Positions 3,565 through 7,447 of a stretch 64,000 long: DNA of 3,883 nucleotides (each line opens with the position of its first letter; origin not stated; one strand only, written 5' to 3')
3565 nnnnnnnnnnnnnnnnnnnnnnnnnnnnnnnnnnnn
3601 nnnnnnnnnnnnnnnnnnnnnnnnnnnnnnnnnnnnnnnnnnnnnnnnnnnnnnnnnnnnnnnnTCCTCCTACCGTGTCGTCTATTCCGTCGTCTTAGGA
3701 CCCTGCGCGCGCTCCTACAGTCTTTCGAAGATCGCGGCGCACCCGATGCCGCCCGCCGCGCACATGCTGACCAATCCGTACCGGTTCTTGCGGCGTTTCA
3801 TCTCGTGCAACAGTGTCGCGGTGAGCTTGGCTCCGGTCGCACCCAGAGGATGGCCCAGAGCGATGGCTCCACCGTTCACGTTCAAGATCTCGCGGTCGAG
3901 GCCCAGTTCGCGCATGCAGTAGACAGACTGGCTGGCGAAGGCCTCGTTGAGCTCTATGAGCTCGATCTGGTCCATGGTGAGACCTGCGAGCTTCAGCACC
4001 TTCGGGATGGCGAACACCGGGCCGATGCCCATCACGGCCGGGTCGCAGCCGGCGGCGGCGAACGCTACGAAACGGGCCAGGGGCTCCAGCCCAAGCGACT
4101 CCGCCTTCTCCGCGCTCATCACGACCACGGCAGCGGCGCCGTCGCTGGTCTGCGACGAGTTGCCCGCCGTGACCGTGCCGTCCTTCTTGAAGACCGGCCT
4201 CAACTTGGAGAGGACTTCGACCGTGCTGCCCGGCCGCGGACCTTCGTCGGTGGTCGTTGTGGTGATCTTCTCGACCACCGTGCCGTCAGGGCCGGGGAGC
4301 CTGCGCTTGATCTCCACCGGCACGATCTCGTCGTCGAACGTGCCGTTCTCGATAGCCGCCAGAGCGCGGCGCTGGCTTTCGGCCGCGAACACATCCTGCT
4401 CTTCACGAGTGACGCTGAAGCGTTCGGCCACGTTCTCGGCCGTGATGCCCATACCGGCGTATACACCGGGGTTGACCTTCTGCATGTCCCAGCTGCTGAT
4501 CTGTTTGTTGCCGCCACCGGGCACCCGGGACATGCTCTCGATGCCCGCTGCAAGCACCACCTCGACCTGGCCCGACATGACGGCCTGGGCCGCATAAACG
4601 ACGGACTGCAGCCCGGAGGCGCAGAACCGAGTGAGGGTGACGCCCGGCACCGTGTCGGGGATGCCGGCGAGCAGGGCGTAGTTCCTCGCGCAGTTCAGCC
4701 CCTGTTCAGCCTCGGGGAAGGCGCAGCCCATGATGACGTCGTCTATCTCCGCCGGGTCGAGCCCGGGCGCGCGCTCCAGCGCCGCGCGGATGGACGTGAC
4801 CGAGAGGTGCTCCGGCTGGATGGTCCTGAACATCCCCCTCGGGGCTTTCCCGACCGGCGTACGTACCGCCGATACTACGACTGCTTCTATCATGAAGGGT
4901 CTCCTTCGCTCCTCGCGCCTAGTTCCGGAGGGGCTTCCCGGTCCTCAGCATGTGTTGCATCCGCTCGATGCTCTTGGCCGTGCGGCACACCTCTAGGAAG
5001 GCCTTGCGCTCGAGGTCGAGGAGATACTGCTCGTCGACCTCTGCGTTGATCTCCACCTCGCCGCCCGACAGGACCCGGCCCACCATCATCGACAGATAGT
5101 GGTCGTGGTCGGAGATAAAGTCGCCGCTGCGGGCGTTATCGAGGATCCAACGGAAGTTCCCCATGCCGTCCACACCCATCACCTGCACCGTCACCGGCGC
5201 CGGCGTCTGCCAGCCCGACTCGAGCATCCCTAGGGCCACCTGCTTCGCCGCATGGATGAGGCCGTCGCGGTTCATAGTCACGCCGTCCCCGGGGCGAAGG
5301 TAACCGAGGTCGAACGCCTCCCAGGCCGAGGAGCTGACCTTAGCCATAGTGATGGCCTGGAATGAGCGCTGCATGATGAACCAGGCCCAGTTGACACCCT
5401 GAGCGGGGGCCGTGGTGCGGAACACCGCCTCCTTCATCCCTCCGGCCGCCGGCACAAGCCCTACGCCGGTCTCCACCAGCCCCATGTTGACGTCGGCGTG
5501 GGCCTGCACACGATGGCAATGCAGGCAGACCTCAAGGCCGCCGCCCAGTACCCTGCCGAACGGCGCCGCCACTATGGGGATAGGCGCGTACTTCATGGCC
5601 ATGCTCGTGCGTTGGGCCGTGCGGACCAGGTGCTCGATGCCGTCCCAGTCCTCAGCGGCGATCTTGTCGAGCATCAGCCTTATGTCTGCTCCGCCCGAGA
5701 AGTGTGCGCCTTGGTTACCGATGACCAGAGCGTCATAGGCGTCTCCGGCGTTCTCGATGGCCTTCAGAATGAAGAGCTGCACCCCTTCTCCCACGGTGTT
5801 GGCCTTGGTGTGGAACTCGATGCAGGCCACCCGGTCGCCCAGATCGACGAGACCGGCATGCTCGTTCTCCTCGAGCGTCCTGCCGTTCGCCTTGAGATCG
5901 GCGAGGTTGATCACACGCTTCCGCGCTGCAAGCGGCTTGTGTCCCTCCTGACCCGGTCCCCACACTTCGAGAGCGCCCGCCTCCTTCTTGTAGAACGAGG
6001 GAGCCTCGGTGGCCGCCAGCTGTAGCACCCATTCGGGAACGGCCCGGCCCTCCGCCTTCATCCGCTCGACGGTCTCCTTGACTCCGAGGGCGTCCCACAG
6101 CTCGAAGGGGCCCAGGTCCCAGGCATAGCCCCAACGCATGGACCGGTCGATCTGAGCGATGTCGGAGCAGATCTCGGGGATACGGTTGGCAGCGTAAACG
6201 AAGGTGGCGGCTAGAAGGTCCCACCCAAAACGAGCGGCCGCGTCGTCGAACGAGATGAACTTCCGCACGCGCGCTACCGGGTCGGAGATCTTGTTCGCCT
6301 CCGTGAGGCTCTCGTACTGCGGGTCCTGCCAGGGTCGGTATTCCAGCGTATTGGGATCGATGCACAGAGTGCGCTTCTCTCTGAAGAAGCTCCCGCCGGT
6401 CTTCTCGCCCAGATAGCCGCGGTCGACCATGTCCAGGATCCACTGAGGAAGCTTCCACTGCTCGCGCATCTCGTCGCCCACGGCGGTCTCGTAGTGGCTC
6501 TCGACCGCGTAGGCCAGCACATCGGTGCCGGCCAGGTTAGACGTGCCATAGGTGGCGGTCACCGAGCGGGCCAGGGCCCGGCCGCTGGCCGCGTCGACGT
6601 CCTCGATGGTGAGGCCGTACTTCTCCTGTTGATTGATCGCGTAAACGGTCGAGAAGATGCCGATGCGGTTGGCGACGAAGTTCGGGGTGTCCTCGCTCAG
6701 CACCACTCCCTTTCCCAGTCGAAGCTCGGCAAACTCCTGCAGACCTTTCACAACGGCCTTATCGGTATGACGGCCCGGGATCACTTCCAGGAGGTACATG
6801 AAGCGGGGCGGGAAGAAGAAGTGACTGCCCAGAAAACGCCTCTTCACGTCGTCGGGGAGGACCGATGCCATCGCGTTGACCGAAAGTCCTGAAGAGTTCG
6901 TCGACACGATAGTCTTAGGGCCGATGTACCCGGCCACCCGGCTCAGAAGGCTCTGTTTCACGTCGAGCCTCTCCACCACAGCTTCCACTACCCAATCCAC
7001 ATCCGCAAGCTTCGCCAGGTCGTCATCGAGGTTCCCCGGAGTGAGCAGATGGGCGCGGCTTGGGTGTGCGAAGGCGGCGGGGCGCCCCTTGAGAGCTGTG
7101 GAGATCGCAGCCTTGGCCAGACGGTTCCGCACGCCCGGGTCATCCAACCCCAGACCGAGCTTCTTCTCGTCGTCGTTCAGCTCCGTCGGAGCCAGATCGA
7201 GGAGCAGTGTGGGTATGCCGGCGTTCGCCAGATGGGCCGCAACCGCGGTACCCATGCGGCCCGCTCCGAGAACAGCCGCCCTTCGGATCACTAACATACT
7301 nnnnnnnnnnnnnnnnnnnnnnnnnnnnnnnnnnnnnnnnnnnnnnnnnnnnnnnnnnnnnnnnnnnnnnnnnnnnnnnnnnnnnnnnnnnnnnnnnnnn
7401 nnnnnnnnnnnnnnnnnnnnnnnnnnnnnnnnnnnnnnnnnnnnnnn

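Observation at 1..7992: Seven-gene minus-strand operon TetR / FadN-like / thiolase / M24 hydrolase / SDR / HBD-like / Old Yellow Enzyme: a second, differently composed ring-reduction and cleavage set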

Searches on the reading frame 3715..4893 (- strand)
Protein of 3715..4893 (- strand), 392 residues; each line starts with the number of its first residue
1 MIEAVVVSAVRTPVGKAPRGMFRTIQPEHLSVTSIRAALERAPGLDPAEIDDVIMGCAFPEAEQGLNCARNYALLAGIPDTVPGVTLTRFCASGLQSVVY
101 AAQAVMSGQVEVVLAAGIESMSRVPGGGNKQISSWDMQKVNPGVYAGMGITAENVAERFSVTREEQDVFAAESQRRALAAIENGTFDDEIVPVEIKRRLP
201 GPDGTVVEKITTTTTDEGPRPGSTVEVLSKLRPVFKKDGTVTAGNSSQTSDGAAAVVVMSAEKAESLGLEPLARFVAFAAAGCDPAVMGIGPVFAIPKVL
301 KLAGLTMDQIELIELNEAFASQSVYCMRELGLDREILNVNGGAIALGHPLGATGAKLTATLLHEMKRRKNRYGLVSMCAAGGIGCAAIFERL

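Call 6: search_protein_families(library=pfam, proteins=[window:3715-4893:-])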
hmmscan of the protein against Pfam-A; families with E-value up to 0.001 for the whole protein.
window:3715-4893:- (392 aa): 2 families
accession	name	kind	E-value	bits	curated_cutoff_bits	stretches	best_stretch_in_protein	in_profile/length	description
PF00108.29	Thiolase_N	-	2.4e-76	257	26.4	1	5-261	2-259/260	Thiolase, N-terminal domain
PF02803.24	Thiolase_C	-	8.6e-49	164.7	27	1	270-391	2-123/123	Thiolase, C-terminal domain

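Call 7: search_protein_families(library=ncbifam, proteins=[window:3715-4893:-], max_evalue=0.00001)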
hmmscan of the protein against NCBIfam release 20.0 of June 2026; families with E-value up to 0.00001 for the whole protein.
window:3715-4893:- (392 aa): 39 families (the best 25 are shown)
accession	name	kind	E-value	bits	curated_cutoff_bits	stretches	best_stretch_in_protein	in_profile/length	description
NF005805.0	PRK07661.1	equivalog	2.3e-159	530.5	633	1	1-391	1-390/391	acetyl-CoA C-acetyltransferase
NF006553.0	PRK09052.1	equivalog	1.1e-155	518.5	567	1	3-392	7-399/399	acetyl-CoA C-acyltransferase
TIGR01930.1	AcCoA-C-Actrans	subfamily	3.1e-142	474.1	240.55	1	6-390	1-385/385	acetyl-CoA C-acyltransferase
NF005494.0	PRK07108.1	equivalog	4.4e-128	427.5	615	1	1-390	1-390/392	acetyl-CoA C-acyltransferase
NF005890.0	PRK07851.1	equivalog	1.1e-125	419.8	580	2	139-392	164-405/406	acetyl-CoA C-acetyltransferase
NF004853.0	PRK06205.1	subfamily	1.6e-119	399.5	551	1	2-391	2-402/404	acetyl-CoA C-acetyltransferase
NF006510.0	PRK08947.1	equivalog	2.5e-117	392.1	519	1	2-392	2-387/387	acetyl-CoA C-acyltransferase FadA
NF006552.0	PRK09051.1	subfamily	2.9e-113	379.1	565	1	3-392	5-395/395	beta-ketothiolase BktB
NF004206.0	PRK05656.1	subfamily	3.7e-112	375.2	688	1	1-391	1-392/392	acetyl-CoA C-acetyltransferase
NF006551.0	PRK09050.1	subfamily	6.9e-112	374.4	605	1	1-392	1-401/401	3-oxoadipyl-CoA thiolase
TIGR02430.1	pcaF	equivalog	5.1e-110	368.2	597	1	3-392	2-400/400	3-oxoadipyl-CoA thiolase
TIGR02445.1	fadA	equivalog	3.8e-108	361.9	591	1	4-391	2-384/385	acetyl-CoA C-acyltransferase FadA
NF042999.1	bketothiol_BktB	equivalog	7.1e-106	354.8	725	1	3-392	4-394/394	beta-ketothiolase BktB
NF006090.0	PRK08242.1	equivalog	2.9e-104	349.4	514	2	242-392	252-402/402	acetyl-CoA C-acetyltransferase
NF005077.0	PRK06504.1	subfamily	6.3e-101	338.3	590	1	1-392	1-390/390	acetyl-CoA C-acetyltransferase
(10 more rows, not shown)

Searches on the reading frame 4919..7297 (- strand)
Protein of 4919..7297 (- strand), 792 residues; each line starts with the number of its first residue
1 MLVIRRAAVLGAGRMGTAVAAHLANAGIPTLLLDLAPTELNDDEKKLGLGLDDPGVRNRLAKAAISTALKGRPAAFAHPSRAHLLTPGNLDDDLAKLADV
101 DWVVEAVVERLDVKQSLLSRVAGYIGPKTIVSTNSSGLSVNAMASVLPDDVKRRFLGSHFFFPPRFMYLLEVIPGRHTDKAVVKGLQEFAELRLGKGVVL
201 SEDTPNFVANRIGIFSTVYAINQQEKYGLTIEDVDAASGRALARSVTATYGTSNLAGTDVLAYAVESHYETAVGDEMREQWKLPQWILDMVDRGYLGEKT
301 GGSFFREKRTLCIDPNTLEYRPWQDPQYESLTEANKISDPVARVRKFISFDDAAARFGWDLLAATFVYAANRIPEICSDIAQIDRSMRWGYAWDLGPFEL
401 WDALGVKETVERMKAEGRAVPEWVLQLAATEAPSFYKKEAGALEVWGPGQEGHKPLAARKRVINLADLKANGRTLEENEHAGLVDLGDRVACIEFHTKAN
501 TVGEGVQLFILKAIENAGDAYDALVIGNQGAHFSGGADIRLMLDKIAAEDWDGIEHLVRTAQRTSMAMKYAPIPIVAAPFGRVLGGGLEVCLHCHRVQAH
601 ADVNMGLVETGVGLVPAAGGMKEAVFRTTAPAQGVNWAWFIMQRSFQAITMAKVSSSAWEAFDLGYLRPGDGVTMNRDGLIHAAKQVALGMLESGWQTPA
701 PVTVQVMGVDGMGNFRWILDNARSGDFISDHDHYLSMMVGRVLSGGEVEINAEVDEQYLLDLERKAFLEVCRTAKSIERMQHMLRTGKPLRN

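Call 6: search_protein_families(library=pfam, proteins=[window:4919-7297:-])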
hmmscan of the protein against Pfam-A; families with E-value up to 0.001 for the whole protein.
window:4919-7297:- (792 aa): 4 families
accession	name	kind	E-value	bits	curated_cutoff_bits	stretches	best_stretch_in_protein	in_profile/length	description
PF02737.24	3HCDH_N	-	1.5e-38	132.9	22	1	7-203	2-179/180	3-hydroxyacyl-CoA dehydrogenase, NAD binding domain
PF00725.27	3HCDH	-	4.9e-12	46.6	22.1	1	207-305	2-95/97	3-hydroxyacyl-CoA dehydrogenase, C-terminal domain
PF16113.10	ECH_2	-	9.5e-09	35.6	27.2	1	520-620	36-135/335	Enoyl-CoA hydratase/isomerase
PF00378.25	ECH_1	-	7.3e-08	32.5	27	1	490-622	6-138/251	Enoyl-CoA hydratase/isomerase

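Call 7: search_protein_families(library=ncbifam, proteins=[window:4919-7297:-], max_evalue=0.00001)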
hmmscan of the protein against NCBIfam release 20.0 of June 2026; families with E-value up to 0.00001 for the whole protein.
window:4919-7297:- (792 aa): 48 families (the best 25 are shown)
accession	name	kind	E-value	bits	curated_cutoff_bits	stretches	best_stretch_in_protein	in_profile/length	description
NF052272.1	Staph_FadB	exception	5.5e-157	524.1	999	1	3-792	2-752/752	3-hydroxyacyl-CoA dehydrogenase/crotonase FadB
NF008727.0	PRK11730.1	equivalog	5.6e-45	153.9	870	2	4-306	313-591/717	fatty acid oxidation complex subunit alpha FadB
NF006124.0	PRK08268.1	subfamily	8.4e-41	140.5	508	1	4-306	7-286/507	3-hydroxyacyl-CoA dehydrogenase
TIGR02437.1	FadB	equivalog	9.1e-36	123.5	933.55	2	5-306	314-591/714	fatty acid oxidation complex subunit alpha FadB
NF004474.0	PRK05808.1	subfamily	2.6e-35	122.1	408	1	4-306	3-281/283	3-hydroxybutyryl-CoA dehydrogenase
TIGR02441.1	fa_ox_alpha_mit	equivalog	4.3e-34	117.7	964.65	2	5-305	336-611/737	fatty acid oxidation complex subunit alpha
NF008363.0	PRK11154.1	equivalog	2.1e-33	115.4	869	2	4-237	309-523/708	fatty acid oxidation complex subunit alpha FadJ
NF005875.0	PRK07819.1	subfamily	5e-33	114.7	319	1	4-306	5-285/287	3-hydroxybutyryl-CoA dehydrogenase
TIGR02279.1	PaaC-3OHAcCoADH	equivalog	2.2e-32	112.6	669.4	1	5-305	6-283/503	3-hydroxyacyl-CoA dehydrogenase PaaH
NF005715.0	PRK07530.1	equivalog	1.8e-30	106.3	420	1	3-306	3-282/292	3-hydroxybutyryl-CoA dehydrogenase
NF006722.0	PRK09260.1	equivalog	3e-29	102.2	429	1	4-305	2-279/289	3-hydroxyacyl-CoA dehydrogenase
TIGR02440.1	FadJ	equivalog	6.5e-27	94.1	968.45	2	4-237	304-518/699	fatty acid oxidation complex subunit alpha FadJ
NF004699.0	PRK06035.1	equivalog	2.9e-25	89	500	1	4-300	3-278/294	3-hydroxyacyl-CoA dehydrogenase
NF042925.1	FHMPC_DH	equivalog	2.2e-24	86.3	500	1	6-306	2-279/304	5-formyl-3-hydroxy-2-methylpyridine 4-carboxylate 5-dehydrogenase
NF006125.0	PRK08269.1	equivalog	1.3e-23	83.6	427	1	5-306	6-295/334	3-hydroxybutyryl-CoA dehydrogenase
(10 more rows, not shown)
